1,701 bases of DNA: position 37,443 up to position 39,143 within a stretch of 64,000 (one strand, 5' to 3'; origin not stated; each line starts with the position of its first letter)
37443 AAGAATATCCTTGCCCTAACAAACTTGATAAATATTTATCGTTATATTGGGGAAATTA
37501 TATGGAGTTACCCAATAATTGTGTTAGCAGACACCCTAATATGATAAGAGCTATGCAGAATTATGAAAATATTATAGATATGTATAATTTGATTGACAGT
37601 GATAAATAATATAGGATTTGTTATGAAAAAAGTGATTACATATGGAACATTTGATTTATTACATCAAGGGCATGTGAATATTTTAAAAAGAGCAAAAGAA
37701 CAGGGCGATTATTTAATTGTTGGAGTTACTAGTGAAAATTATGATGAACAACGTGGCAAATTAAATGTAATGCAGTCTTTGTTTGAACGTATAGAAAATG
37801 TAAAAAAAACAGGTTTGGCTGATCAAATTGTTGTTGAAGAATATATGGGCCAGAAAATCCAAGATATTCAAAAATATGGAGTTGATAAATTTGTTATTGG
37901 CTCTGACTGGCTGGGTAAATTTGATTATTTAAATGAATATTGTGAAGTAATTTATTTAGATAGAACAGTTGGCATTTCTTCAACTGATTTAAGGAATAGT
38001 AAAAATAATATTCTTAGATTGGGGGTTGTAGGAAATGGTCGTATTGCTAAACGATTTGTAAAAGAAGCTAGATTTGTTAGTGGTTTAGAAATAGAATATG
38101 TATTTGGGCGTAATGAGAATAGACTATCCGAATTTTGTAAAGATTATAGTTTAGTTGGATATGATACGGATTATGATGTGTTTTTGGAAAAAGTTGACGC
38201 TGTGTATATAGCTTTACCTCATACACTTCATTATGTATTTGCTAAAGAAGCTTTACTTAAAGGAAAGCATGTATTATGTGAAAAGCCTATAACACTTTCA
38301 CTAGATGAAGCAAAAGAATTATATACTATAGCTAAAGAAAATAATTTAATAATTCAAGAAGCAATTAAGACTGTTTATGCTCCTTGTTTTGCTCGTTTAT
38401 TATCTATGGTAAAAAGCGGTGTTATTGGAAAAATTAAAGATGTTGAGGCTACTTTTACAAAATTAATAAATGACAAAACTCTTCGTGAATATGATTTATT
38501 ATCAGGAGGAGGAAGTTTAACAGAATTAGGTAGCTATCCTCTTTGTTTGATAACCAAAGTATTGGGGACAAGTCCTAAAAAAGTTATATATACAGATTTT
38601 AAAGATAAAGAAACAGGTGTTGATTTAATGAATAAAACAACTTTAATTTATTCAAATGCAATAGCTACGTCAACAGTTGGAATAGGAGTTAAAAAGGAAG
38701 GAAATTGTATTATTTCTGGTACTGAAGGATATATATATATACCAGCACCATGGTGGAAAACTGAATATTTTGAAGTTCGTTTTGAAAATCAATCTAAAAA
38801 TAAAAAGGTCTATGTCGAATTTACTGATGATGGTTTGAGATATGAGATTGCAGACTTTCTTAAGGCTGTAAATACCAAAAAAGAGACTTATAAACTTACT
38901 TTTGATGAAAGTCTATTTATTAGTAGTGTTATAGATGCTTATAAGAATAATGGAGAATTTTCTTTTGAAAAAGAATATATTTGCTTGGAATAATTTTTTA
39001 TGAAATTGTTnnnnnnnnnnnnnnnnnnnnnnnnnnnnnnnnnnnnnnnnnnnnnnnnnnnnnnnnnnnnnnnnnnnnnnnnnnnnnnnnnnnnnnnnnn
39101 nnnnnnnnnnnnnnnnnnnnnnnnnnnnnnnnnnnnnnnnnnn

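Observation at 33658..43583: Glycan locus combining galactofuranose, LicD and CDP-alditol functions in a KDO-containing Gram-negative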

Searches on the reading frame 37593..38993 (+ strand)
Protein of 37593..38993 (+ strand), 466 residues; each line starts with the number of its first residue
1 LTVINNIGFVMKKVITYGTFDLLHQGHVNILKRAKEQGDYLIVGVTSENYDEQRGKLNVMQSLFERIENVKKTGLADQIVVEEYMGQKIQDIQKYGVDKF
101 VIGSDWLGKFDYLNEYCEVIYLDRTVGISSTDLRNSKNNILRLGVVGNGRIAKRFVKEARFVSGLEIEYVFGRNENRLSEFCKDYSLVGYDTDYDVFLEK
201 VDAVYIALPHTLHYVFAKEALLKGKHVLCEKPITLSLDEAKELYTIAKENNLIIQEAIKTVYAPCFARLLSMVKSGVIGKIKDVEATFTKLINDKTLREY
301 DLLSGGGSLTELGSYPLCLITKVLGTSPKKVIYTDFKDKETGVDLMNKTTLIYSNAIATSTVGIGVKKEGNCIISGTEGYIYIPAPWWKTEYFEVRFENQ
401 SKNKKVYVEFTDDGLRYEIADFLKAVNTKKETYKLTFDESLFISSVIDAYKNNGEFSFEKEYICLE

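Call 4: search_protein_families(library=pfam, proteins=[window:37593-38993:+], max_evalue=0.01)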
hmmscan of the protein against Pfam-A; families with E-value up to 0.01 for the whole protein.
window:37593-38993:+ (466 aa): 5 families
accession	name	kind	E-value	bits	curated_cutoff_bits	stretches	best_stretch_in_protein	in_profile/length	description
PF01408.29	GFO_IDH_MocA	-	2.6e-23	83.4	24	1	142-255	2-117/120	Oxidoreductase family, NAD-binding Rossmann fold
PF01467.32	CTP_transf_like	-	1.9e-18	67.4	21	1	15-134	1-131/133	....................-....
PF22725.1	GFO_IDH_MocA_C3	-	5e-10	39.9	27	1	267-381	2-123/124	GFO/IDH/MocA C-terminal domain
PF02894.22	GFO_IDH_MocA_C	-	0.00018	21.8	22.9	1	272-449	3-182/218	Oxidoreductase family, C-terminal alpha/beta domain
PF06574.18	FAD_syn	-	0.0013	19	27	1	12-39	7-34/158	FAD synthetase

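Call 5: search_protein_families(library=ncbifam, proteins=[window:37593-38993:+], max_evalue=0.01)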
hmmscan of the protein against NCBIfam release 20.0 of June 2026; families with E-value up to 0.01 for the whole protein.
window:37593-38993:+ (466 aa): 27 families (the best 25 are shown)
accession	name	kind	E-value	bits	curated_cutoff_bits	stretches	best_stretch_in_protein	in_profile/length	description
TIGR01518.1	g3p_cytidyltrns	equivalog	2.6e-31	108.3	165.4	1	14-134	1-122/125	glycerol-3-phosphate cytidylyltransferase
NF040723.1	UDP-GlcNAcDh_Arch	equivalog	2.2e-21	76.7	450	1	141-432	1-280/302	UDP-N-acetylglucosamine 3-dehydrogenase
NF041392.1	XylDh_Gfo6_Halo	equivalog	6.8e-20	71.1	350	1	173-433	50-322/350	D-xylose 1-dehydrogenase Gfo6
TIGR04380.1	myo_inos_iolG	equivalog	5.2e-19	68.3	355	1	141-286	2-150/330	inositol 2-dehydrogenase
NF058561.1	BT_2158_fam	equivalog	3.2e-16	59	750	1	134-292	32-188/487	glycoside 3-dehydrogenase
TIGR00125.1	cyt_tran_rel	domain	1.4e-15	57.2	27.7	1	14-72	2-58/65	adenylyltransferase/cytidyltransferase family protein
NF007574.0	PRK10206.1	equivalog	6e-15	55.1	352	1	168-334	32-196/345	oxidoreductase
NF008607.0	PRK11579.1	subfamily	1.4e-13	50.6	330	1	139-293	3-157/346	oxidoreductase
NF001985.0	PRK00777.1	subfamily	7.4e-13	48.9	104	1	11-91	4-82/157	pantetheine-phosphate adenylyltransferase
NF052479.1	LevoglcsnDh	equivalog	3.2e-12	45.8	650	1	191-289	62-162/386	levoglucosan dehydrogenase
TIGR02199.1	rfaE_dom_II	equivalog_domain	2.1e-11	43.8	181.5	1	12-106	12-106/144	D-glycero-beta-D-manno-heptose 1-phosphate adenylyltransferase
NF008454.0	PRK11316.1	equivalog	7.4e-09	34.7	521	1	13-63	342-393/475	bifunctional D-glycero-beta-D-manno-heptose-7-phosphate kinase/D-glycero-beta-D-manno-heptose 1-phosphate adenylyltransferase HldE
NF052679.1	InsChiInosDhIolG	equivalog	2.9e-08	33.1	540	1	141-282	3-149/343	bifunctional inositol 2-dehydrogenase/D-chiro-inositol 1-dehydrogenase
NF002250.0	PRK01170.1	subfamily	1.4e-07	31.3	489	1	13-55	2-44/322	bifunctional pantetheine-phosphate adenylyltransferase/NTP phosphatase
NF005518.0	PRK07143.1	equivalog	2.9e-07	30.2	232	1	12-106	16-119/281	hypothetical protein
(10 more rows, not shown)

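Call 11: find_homologous_proteins(query=window:37623-38993:+, max_evalue=0.00001)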
Query window:37623-38993:+ (456 aa): 8000 proteins with E <= 0.00001 among 8000 candidates; the best 120 are listed.
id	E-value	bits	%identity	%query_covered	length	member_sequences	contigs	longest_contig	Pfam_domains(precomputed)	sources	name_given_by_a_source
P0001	0.0e+0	1017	100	100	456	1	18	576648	PF01408.29,PF22725.2,PF01467.33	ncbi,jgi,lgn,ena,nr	ncbi:MAG: glycerol-3-phosphate cytidylyltransferase [Alphaproteobacteria bacterium]|nr:glycerol-3-ph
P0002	8.8e-234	795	75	100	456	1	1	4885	PF01408.29,PF22725.2,PF01467.33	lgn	-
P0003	6.8e-231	785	77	97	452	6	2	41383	PF01408.29,PF22725.2,PF01467.33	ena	-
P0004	8.7e-222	755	73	97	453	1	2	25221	PF01408.29,PF22725.2,PF01467.33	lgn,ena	-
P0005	1.3e-221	755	73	97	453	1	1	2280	PF01408.29,PF22725.2,PF01467.33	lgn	-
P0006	9.2e-213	725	71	97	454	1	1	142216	PF01408.29,PF22725.2,PF01467.33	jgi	-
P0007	8.7e-212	722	71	97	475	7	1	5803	PF01408.29,PF22725.2,PF02894.23,PF01467.33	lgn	-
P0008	1.3e-211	722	70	96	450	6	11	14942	PF01408.29,PF22725.2,PF01467.33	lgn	-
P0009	1.7e-210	718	68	99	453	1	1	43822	PF01408.29,PF22725.2,PF01467.33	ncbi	-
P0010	8.4e-210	716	68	99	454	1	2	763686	PF01408.29,PF22725.2,PF01467.33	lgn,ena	-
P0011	5.4e-209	713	68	97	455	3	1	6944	PF01408.29,PF22725.2,PF01467.33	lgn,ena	-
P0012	1.4e-208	712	67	100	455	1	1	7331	PF01408.29,PF22725.2,PF01467.33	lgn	-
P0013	1.9e-208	711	70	98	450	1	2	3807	PF01408.29,PF22725.2,PF01467.33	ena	-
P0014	2.1e-208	711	69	97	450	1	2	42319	PF01408.29,PF22725.2,PF01467.33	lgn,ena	-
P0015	1.3e-207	708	69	98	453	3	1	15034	PF01408.29,PF22725.2,PF01467.33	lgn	-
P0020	6.9e-207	706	69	97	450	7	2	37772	PF01408.29,PF22725.2,PF01467.33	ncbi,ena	-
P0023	1.1e-206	705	69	97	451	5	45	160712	PF01408.29,PF22725.2,PF01467.33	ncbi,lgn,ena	-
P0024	1.2e-206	705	67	100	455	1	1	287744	PF01408.29,PF22725.2,PF01467.33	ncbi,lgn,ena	-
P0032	2.9e-206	704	68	97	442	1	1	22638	PF01408.29,PF22725.2,PF01467.33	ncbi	-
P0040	4.2e-205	700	68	97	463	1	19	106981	PF01408.29,PF22725.2,PF02894.23,PF01467.33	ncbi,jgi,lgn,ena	-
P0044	7.0e-203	693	67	97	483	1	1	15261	PF01408.29,PF22725.2,PF01467.33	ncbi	-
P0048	4.0e-202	690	68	98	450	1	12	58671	PF01408.29,PF22725.2,PF01467.33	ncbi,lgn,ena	-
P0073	1.1e-194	666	66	96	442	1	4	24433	PF01408.29,PF22725.2,PF01467.33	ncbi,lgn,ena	-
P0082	3.6e-192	657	65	97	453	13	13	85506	PF01408.29,PF22725.2,PF01467.33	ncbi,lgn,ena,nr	ncbi:MAG: Gfo/Idh/MocA family oxidoreductase [Elusimicrobia bacterium]|nr:Gfo/Idh/MocA family oxidor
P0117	2.2e-185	635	62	96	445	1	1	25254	PF01408.29,PF22725.2,PF01467.33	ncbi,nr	ncbi:MAG: Gfo/Idh/MocA family oxidoreductase [Bacteroides sp.]|nr:Gfo/Idh/MocA family oxidoreductase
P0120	3.4e-185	634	62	96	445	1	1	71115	PF01408.29,PF22725.2,PF01467.33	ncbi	-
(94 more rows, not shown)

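Call 13: search_solved_structures(query=window:37623-38993:+, max_evalue=0.00001)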
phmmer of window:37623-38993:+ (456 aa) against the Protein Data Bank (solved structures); distinct sequences matched with E-value up to 0.00001: 67 (the best 60 are shown).
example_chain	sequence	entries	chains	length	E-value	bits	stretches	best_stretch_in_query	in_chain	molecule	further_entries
1coz_A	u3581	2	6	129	4.4e-32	115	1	1-125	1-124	PROTEIN (GLYCEROL-3-PHOSPHATE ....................) | glycerol-3-phosphate cytidylyltransferase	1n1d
2b7l_A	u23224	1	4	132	1.3e-31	113.5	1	1-125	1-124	glycerol-3-phosphate cytidylyltransferase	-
3evn_A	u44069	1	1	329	5.9e-29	104.7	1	131-403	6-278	Oxidoreductase, Gfo/Idh/MocA family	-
4had_A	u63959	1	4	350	9.8e-29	104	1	129-441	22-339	Probable oxidoreductase protein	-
3e9m_A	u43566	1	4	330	2.6e-28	102.6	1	131-428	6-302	Oxidoreductase, Gfo/Idh/MocA family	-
3rbv_A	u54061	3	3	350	1.5e-22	83.6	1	128-441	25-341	Sugar 3-ketoreductase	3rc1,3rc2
3rc7_A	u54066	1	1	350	5.2e-22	81.8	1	128-441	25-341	Sugar 3-ketoreductase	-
3rcb_A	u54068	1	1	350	5.2e-22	81.8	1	128-441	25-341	Sugar 3-ketoreductase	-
2o48_X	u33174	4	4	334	7.6e-22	81.3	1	131-388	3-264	Dimeric dihydrodiol dehydrogenase | Trans-1,2-dihydrobenzene-1,2-diol dehydrogenase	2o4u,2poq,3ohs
3rc9_A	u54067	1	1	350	9.9e-22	80.9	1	128-441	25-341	Sugar 3-ketoreductase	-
4iq0_A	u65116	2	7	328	1.3e-20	77.2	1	128-371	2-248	Oxidoreductase, Gfo/Idh/MocA family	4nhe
2ho5_A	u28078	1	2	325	5.9e-20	75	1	131-371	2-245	Oxidoreductase, Gfo/Idh/MocA family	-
3e82_A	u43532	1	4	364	1.3e-15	60.7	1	127-306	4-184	Putative oxidoreductase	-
1evj_A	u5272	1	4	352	5.5e-15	58.7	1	189-328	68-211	GLUCOSE-FRUCTOSE OXIDOREDUCTASE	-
1ofg_A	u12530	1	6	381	6.2e-15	58.5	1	189-328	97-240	GLUCOSE-FRUCTOSE OXIDOREDUCTASE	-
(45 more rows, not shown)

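Call 19: find_related_loci(query=window:37623-38993:+, collection=genome_contigs, flank=10000)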
Query window:37623-38993:+ (456 aa) in genome_contigs; peptide patterns used: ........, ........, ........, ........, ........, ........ (x = any residue, [..] = any of these).
129 stretches matched a pattern; 13 encode a relative of the query (tblastn E <= 1e-3); 13 distinct loci.
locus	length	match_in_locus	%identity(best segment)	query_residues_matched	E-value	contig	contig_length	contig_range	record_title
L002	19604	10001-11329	78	1-443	0e+0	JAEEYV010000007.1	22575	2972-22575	MAG: Alphaproteobacteria bacterium isolate Tb.RUG.69 k141_1459621_flag=0_multi=13.7436_len=22575, whole genome shotgun s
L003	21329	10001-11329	77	1-443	0e+0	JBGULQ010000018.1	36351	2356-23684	MAG: Alphaproteobacteria bacterium isolate ruminal_MAG_253 ruminal_MAG_253_contig_0018, whole genome shotgun sequence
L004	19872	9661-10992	55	1-443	3e-167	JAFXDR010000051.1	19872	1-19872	MAG: Akkermansia sp. isolate RGIG6321 Sheep_Rectum-3__c259740, whole genome shotgun sequence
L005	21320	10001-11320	50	3-444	6e-155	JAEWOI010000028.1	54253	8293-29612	MAG: Actinomycetes bacterium isolate OH_SBlB_58 k127_1029735, whole genome shotgun sequence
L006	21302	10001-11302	50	3-438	1e-152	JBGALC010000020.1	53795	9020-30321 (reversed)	MAG: Micropruina sp. isolate MAG_MBR_H10.60 MBRH10-60_opera_contig_2458, whole genome shotgun sequence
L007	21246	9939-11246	50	1-438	6e-152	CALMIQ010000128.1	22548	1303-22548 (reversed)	MAG TPA_asm: uncultured Micropruina sp. isolate SRR2107183_bin.11_CONCOCT_v1.1_MAG genome assembly, contig: ERZ794926.12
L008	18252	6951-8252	50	3-438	1e-150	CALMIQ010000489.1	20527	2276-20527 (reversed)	MAG TPA_asm: uncultured Micropruina sp. isolate SRR2107183_bin.11_CONCOCT_v1.1_MAG genome assembly, contig: ERZ794926.14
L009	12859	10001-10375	53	1-126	6e-38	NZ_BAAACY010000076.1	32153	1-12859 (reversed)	Virgibacillus salarius strain JCM 12946 sequence076, whole genome shotgun sequence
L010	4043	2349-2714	51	6-128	7e-33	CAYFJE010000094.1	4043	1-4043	MAG TPA_asm: uncultured bacterium isolate ERP001736_co2_67 genome assembly, contig: NODE_17487_length_4043_cov_4.805918,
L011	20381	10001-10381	48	1-128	4e-32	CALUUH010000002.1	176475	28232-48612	MAG: Candidatus Gastranaerophilales bacterium isolate BRZ_E__bin153 genome assembly, contig: BRZ_E__NODE_64_length_17647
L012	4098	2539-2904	50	6-128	2e-32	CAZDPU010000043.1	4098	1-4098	MAG TPA_asm: uncultured bacterium isolate SRP077602_co11_586 genome assembly, contig: NODE_34387_length_4098_cov_4.25179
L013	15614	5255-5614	43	4-124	1e-27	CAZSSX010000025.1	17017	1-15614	MAG TPA_asm: uncultured Phycisphaeraceae bacterium isolate binchicken_co67_100 genome assembly, contig: NODE_3434_length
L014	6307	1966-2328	36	8-121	9e-10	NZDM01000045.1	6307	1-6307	MAG: Flavobacteriaceae bacterium isolate ARS1039 MHASMcontig_464082, whole genome shotgun sequence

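Call 35: find_related_loci(query=A1, collection=metagenome_contigs, flank=10000)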
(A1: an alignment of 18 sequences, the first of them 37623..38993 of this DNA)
Query A1 (456 aa) in metagenome_contigs; peptide patterns used: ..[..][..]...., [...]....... (x = any residue, [..] = any of these).
600 stretches matched a pattern (row limit reached: there are more); 593 encode a relative of the query (tblastn E <= 1e-3); the best 80 are kept; 80 distinct loci.
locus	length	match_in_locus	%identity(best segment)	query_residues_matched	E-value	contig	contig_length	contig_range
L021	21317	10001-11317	52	1-440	4e-145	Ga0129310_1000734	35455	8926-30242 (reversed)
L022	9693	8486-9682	56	2-400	4e-145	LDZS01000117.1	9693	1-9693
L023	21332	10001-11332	50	1-446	7e-144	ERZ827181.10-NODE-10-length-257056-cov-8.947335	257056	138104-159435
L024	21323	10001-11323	49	1-436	2e-140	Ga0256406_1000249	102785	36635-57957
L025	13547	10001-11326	49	1-440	2e-138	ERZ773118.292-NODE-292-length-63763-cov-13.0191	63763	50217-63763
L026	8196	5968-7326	47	1-451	6e-135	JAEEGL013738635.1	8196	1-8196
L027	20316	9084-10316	50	1-416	8e-133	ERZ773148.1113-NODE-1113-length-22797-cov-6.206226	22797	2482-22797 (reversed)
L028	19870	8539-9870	49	1-448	6e-135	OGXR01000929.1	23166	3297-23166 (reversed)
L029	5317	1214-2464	48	1-420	9e-128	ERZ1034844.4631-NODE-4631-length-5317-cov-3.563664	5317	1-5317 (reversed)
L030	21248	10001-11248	49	1-418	2e-126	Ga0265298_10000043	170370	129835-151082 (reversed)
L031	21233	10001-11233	48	1-417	3e-120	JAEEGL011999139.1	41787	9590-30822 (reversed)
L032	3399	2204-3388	46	1-400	6e-115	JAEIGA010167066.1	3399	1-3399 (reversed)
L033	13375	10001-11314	51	1-440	6e-149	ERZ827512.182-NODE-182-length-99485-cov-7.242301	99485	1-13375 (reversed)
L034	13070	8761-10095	41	1-456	7e-101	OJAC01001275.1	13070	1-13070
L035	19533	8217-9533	51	1-440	1e-139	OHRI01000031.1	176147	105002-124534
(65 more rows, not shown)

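Call 39: list_cluster_members(proteins=[P0009, P0020, P0023, P0024, P0032, P0040, P0044, P0048, P0073, P0120])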
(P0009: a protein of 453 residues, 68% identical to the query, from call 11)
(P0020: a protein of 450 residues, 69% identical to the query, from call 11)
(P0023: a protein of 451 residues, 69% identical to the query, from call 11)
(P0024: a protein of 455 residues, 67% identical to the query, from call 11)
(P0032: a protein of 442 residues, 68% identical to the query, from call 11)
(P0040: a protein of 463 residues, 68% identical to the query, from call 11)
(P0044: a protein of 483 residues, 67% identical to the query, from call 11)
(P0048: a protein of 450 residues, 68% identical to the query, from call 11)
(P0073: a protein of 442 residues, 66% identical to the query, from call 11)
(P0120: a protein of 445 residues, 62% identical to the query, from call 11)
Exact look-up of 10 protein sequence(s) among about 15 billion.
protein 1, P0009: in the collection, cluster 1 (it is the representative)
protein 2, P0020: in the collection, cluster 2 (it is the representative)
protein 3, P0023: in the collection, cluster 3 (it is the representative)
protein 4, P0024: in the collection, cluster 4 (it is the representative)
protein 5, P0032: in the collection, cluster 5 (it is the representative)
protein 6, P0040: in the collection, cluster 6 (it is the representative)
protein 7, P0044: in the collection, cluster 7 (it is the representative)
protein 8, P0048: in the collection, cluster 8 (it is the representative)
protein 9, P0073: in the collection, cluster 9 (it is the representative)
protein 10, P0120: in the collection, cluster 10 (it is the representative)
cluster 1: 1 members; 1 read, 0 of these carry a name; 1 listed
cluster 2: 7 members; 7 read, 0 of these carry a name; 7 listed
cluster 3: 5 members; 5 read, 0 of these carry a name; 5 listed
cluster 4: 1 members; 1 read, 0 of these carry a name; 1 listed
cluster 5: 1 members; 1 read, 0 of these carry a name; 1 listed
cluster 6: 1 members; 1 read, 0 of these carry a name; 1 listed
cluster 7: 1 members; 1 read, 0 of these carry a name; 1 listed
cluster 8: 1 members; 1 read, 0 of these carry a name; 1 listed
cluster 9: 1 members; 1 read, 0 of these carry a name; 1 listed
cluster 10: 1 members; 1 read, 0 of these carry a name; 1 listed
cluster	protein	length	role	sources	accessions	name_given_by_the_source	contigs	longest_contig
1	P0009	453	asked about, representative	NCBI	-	-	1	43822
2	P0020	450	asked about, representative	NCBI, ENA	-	-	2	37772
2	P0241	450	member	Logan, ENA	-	-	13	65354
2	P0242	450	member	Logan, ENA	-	-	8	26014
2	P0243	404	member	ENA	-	-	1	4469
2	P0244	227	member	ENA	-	-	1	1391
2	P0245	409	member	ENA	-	-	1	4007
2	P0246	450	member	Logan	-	-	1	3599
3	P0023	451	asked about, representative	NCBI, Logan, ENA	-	-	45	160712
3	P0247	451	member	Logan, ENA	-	-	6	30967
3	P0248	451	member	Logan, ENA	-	-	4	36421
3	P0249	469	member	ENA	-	-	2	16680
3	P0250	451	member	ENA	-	-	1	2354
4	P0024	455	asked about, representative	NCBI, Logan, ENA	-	-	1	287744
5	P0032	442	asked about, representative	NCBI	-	-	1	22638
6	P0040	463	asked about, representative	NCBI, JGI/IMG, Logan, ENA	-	-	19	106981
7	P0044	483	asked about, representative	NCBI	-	-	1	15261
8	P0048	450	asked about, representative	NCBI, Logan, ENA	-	-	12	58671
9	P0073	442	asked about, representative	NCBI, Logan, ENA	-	-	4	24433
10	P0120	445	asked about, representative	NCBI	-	-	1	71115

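Call 40: find_encoding_contigs(protein=P0082, flank=10000, max_places=1)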
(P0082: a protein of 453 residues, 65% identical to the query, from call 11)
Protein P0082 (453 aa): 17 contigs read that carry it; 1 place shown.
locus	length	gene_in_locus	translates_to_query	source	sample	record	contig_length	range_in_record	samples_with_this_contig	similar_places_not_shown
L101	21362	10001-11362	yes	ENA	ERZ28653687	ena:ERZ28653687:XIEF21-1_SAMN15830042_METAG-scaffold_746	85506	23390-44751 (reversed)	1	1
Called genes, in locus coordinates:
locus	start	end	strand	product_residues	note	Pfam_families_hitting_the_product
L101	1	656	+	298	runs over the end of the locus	PF12705:PDDEXK_1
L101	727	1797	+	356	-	PF00154:RecA_N, PF08423:Rad51, PF06745:ATPase (weak), PF27531:MT3502_N (weak), PF21096:RecA_C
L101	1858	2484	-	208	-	-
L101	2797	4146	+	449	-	PF04932:Wzy_C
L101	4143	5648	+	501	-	PF12913:SH3_6 (weak), PF00877:NLPC_P60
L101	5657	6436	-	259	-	-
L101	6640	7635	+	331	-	PF00535:Glycos_transf_2 (faint)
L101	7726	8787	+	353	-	PF00535:Glycos_transf_2, PF10111:Glyco_tranf_2_2, PF13641:Glyco_tranf_2_3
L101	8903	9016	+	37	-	-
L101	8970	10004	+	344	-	PF00535:Glycos_transf_2, PF10111:Glyco_tranf_2_2, PF13641:Glyco_tranf_2_3 (weak)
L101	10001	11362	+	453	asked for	PF01467:CTP_transf_like, PF01408:GFO_IDH_MocA, PF22725:GFO_IDH_MocA_C3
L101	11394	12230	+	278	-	PF04991:LicD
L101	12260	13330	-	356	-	PF13641:Glyco_tranf_2_3 (weak), PF00535:Glycos_transf_2, PF10111:Glyco_tranf_2_2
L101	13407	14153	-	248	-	PF01501:Glyco_transf_8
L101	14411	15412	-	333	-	PF00535:Glycos_transf_2, PF10111:Glyco_tranf_2_2, PF13641:Glyco_tranf_2_3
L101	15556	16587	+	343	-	PF04230:PS_pyruv_trans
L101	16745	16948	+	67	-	PF00313:CSD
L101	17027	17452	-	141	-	PF01220:DHquinase_II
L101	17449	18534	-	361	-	PF00465:Fe-ADH (weak), PF13685:Fe-ADH_2 (faint), PF01761:DHQ_synthase, PF24621:DHQS_C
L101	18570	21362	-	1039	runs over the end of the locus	-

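Call 41: find_encoding_contigs(protein=P0117, flank=10000, max_places=1)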
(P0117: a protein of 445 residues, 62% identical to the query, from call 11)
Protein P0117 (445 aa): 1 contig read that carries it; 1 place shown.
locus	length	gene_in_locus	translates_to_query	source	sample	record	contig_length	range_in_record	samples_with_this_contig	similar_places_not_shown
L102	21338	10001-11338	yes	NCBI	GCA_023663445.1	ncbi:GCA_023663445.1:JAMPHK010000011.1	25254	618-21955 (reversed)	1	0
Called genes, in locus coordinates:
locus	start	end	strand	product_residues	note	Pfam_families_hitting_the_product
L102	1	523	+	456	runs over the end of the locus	PF07728:AAA_5 (faint), PF13401:AAA_22 (faint), PF01078:Mg_chelatase (faint), PF00004:AAA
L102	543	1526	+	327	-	PF00383:dCMP_cyt_deam_1, PF14437:MafB19-deam (weak), PF01872:RibD_C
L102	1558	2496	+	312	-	PF00140:Sigma70_r1_2, PF04542:Sigma70_r2, PF04539:Sigma70_r3 (faint), PF04545:Sigma70_r4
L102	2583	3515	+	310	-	PF17101:Stealth_CR1, PF11380:Stealth_CR2, PF17102:Stealth_CR3 (weak)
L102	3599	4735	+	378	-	PF00395:SLH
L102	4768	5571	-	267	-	PF05394:AvrB_AvrC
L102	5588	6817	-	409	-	PF01409:tRNA-synt_2d (faint), PF13393:tRNA-synt_His, PF00587:tRNA-synt_2b, PF13393:tRNA-synt_His, PF03129:HGTP_anticodon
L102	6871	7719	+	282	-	PF01678:DAP_epimerase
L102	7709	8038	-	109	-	PF12844:HTH_19, PF13560:HTH_31, PF01381:HTH_3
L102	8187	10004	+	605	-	PF00535:Glycos_transf_2, PF10111:Glyco_tranf_2_2, PF13641:Glyco_tranf_2_3, PF04991:LicD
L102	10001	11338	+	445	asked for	PF01467:CTP_transf_like, PF01408:GFO_IDH_MocA, PF22725:GFO_IDH_MocA_C3 (weak)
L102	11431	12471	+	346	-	PF01075:Glyco_transf_9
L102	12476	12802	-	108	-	PF13560:HTH_31 (weak), PF12844:HTH_19, PF01381:HTH_3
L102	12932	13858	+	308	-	PF04991:LicD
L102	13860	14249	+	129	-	PF01467:CTP_transf_like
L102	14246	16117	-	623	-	PF02446:Glyco_hydro_77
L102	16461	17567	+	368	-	-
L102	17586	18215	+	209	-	-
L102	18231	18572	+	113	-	-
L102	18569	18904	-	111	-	-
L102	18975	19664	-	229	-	PF22935:RM44_endonuclase (weak), PF14622:Ribonucleas_3_3, PF00636:Ribonuclease_3, PF00035:dsrm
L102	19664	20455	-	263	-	PF01148:CTP_transf_1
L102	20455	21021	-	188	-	PF01765:RRF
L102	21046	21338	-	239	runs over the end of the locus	PF00696:AA_kinase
